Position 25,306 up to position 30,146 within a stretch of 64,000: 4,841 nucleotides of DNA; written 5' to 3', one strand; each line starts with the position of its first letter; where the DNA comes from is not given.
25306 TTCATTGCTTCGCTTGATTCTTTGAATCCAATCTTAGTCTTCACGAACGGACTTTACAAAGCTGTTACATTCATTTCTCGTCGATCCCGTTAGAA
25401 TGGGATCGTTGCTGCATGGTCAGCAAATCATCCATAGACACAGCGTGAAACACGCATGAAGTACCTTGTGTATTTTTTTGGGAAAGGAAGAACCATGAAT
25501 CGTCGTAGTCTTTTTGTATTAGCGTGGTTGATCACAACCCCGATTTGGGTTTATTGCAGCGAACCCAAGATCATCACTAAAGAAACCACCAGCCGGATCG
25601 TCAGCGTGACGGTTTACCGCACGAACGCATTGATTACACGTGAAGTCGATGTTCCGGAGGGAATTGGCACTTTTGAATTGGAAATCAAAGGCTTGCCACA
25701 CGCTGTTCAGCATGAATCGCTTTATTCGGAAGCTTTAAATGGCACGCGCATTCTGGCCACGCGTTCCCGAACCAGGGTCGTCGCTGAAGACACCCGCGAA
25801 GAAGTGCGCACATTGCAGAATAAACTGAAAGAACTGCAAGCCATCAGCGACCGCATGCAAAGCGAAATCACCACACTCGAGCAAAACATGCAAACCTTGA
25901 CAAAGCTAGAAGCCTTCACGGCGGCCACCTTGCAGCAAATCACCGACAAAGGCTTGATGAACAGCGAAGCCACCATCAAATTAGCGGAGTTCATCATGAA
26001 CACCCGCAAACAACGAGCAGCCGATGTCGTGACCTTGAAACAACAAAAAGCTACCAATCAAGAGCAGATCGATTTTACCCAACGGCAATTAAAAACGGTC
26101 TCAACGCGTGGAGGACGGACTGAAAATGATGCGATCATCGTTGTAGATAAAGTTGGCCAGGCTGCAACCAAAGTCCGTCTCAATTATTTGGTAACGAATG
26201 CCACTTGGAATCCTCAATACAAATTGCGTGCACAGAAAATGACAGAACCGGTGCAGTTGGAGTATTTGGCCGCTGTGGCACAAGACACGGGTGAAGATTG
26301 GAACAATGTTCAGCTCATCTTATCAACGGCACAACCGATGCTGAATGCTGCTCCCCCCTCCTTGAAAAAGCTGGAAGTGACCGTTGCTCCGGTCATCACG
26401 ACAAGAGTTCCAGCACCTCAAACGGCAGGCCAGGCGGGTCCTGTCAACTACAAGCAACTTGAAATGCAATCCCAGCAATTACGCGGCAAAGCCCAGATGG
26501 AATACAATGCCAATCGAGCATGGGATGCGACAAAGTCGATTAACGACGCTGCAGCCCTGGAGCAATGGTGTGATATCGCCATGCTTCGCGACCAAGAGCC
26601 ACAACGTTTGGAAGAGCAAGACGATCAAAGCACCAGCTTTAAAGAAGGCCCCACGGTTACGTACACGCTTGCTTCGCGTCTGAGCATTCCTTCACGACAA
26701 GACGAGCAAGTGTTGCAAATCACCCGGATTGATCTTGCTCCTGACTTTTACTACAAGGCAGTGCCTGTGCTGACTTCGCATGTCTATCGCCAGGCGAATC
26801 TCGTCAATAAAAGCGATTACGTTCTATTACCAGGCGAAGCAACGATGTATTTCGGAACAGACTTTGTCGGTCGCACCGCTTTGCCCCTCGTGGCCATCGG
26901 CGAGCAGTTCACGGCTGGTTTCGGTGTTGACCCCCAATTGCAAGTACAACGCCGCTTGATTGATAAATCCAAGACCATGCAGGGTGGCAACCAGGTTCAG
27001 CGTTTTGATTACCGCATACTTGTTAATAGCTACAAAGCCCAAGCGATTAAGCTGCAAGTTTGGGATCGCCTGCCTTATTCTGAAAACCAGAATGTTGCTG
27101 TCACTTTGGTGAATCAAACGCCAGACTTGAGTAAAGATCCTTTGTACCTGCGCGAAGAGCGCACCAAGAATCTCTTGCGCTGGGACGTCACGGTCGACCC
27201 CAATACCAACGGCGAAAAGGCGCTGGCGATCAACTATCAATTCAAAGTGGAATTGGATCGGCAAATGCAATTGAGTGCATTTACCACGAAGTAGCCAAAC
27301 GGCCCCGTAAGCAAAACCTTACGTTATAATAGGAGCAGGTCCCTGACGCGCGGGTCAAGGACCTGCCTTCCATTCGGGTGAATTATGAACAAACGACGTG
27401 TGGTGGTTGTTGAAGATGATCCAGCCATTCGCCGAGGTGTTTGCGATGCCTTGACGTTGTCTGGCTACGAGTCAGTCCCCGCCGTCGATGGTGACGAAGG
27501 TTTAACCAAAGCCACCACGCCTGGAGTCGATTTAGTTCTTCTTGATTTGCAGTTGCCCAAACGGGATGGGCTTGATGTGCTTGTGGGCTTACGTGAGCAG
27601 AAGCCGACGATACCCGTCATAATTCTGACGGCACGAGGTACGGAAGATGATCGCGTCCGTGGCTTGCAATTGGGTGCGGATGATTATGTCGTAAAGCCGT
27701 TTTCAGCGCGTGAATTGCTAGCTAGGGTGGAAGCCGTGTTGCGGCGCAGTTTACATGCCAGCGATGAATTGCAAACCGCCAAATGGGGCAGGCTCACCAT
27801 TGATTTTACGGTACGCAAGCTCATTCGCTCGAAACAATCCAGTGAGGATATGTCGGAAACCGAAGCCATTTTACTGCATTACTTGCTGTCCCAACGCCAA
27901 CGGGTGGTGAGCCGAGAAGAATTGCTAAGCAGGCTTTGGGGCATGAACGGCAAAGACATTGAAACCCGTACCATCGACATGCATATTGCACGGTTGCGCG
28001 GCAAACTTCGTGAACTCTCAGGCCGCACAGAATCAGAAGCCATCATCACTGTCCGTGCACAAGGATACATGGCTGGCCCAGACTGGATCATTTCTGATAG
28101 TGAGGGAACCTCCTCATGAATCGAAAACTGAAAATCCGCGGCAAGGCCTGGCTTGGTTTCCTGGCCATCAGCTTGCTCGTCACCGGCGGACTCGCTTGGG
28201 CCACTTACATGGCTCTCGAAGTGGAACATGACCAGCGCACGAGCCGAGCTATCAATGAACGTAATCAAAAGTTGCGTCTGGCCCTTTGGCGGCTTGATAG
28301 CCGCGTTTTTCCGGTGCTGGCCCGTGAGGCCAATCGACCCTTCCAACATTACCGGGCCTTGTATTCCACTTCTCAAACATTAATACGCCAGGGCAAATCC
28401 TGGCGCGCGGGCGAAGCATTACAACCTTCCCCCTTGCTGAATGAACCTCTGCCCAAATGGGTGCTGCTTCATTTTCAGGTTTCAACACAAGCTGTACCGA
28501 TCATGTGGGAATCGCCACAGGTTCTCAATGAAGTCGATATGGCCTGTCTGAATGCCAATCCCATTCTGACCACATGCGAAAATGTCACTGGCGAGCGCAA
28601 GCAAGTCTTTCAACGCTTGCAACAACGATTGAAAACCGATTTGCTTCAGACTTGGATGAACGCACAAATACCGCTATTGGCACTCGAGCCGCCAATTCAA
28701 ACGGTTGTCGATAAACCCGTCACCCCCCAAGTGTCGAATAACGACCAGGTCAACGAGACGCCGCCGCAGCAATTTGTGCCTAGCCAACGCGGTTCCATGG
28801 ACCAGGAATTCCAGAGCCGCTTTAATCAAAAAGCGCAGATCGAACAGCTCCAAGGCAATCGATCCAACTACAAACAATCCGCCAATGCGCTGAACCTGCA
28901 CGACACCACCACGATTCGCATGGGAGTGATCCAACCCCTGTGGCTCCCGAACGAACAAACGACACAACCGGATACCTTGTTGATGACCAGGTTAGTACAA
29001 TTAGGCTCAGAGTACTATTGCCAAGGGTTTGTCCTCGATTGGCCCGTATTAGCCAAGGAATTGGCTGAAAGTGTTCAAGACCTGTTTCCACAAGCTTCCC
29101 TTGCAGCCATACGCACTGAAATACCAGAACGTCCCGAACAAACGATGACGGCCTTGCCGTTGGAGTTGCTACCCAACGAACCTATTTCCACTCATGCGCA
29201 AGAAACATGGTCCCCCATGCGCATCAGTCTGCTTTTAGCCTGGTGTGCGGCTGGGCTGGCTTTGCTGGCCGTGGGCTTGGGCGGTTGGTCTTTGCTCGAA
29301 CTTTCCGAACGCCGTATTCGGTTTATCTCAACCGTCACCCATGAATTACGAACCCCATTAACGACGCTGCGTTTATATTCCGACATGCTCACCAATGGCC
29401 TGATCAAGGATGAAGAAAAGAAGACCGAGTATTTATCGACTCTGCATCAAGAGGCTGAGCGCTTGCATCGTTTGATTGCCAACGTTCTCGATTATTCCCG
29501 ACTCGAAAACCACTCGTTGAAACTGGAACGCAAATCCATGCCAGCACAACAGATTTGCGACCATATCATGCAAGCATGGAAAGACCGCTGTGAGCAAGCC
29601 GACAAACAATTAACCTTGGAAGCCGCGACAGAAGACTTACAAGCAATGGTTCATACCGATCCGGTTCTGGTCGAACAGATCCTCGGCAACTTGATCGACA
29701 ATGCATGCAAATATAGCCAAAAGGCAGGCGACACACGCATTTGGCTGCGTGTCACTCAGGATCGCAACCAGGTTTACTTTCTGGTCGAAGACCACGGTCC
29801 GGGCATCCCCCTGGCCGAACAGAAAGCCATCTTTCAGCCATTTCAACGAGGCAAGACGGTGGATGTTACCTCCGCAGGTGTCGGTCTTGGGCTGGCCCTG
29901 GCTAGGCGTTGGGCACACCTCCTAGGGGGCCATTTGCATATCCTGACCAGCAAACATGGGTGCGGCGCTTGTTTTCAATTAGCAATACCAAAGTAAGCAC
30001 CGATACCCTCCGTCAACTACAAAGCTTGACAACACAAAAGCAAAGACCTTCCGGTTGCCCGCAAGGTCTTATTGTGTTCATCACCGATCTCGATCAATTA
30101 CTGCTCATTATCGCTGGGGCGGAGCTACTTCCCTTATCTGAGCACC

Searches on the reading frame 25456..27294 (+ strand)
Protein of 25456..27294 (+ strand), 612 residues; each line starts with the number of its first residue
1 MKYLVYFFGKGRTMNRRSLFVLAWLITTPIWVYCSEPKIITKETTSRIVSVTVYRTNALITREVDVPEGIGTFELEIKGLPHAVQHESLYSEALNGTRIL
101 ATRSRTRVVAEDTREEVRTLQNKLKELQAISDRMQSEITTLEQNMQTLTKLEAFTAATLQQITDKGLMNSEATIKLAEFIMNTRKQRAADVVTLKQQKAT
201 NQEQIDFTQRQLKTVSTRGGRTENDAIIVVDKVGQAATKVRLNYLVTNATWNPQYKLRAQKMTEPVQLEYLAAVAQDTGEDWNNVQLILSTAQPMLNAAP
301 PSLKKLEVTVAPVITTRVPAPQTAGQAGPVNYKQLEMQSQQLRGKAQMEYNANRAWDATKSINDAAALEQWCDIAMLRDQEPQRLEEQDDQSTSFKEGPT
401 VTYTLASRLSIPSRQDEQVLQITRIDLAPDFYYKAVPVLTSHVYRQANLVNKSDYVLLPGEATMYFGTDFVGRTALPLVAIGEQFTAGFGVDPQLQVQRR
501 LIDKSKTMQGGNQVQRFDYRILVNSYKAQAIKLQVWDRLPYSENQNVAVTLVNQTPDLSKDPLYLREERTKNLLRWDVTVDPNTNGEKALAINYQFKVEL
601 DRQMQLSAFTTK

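Call 22: search_protein_families(library=pfam, proteins=[window:25456-27294:+], max_evalue=0.00001)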
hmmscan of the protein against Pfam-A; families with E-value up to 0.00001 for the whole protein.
window:25456-27294:+ (612 aa): 2 families
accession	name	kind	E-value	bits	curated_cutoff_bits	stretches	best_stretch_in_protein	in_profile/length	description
PF13598.12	DUF4139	-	6.9e-45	153.7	31.8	1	240-592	1-199/205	Domain of unknown function (DUF4139)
PF13600.11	DUF4140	-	1.6e-12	48.1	27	1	51-148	1-98/98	N-terminal domain of unknown function (DUF4140)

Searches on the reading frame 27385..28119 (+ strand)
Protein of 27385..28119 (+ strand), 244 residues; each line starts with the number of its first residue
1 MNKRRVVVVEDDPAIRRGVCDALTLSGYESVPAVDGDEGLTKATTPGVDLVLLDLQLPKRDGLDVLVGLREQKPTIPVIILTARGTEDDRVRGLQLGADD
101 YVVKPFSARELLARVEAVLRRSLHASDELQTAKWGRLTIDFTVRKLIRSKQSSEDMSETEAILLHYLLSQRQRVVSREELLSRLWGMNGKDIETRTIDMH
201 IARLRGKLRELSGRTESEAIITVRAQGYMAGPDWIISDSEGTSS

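Call 22: search_protein_families(library=pfam, proteins=[window:27385-28119:+], max_evalue=0.00001)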
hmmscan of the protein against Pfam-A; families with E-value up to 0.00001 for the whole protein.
window:27385-28119:+ (244 aa): 2 families
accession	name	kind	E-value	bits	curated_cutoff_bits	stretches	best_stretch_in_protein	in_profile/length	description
PF00072.30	Response_reg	-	6.1e-29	100.9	30.2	1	6-116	1-111/111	Response regulator receiver domain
PF00486.34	Trans_reg_C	-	9.2e-20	70.9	26.2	1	155-229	5-76/77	Transcriptional regulatory protein, C terminal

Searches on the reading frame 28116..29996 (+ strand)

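Call 22: search_protein_families(library=pfam, proteins=[window:28116-29996:+], max_evalue=0.00001)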
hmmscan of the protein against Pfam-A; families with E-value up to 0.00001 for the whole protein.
window:28116-29996:+ (626 aa): 2 families
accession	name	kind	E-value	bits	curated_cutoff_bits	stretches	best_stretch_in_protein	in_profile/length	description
PF02518.31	HATPase_c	-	3.5e-23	82.6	26.4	1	515-625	2-108/111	Histidine kinase-, DNA gyrase B-, and HSP90-like ATPase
PF00512.31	HisKA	-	5.8e-19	68.4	26.9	1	400-465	2-65/66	His Kinase A (phospho-acceptor) domain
